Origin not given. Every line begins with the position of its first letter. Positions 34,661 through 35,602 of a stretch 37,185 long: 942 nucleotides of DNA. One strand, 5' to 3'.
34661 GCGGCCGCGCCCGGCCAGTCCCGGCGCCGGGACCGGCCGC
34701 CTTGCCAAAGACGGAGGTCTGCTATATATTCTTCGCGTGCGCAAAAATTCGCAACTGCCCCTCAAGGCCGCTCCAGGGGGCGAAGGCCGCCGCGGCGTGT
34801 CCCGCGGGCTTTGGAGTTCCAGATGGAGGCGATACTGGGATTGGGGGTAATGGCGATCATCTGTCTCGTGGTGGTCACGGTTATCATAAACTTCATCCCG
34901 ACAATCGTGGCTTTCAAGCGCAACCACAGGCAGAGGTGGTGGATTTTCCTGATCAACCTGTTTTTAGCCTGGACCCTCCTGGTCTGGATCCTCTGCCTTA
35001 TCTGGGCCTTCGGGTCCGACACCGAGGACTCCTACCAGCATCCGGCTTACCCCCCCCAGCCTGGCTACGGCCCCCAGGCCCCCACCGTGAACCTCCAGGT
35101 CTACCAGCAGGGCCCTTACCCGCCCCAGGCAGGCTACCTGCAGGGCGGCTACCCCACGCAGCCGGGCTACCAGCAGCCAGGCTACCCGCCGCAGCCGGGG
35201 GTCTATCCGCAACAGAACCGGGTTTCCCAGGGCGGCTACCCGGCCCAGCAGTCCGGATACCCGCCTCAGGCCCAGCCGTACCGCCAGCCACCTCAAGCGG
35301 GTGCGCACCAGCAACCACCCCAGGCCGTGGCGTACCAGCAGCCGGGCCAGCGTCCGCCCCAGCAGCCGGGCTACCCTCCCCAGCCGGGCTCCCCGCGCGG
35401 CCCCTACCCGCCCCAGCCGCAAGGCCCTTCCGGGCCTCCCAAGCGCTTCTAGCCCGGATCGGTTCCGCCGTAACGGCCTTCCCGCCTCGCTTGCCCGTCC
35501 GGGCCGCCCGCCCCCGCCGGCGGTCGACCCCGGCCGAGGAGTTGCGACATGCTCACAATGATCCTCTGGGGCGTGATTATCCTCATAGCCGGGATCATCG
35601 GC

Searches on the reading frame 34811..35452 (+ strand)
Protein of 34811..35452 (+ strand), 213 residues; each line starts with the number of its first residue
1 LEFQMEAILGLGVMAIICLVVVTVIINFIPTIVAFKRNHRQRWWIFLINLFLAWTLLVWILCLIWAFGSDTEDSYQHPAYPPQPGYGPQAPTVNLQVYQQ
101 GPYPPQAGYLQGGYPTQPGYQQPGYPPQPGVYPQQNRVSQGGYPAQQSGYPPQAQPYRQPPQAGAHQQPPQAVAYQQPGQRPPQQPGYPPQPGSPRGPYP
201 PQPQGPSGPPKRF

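Call 38: search_protein_families(library=pfam, proteins=[window:34811-35452:+], max_evalue=0.00001)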
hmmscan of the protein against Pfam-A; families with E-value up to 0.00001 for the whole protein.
window:34811-35452:+ (213 aa): 1 family
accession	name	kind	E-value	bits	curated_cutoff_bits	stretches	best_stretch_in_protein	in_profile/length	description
PF14373.11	Imm_superinfect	-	6.1e-15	55.3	27.9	1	28-67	3-42/42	Superinfection immunity protein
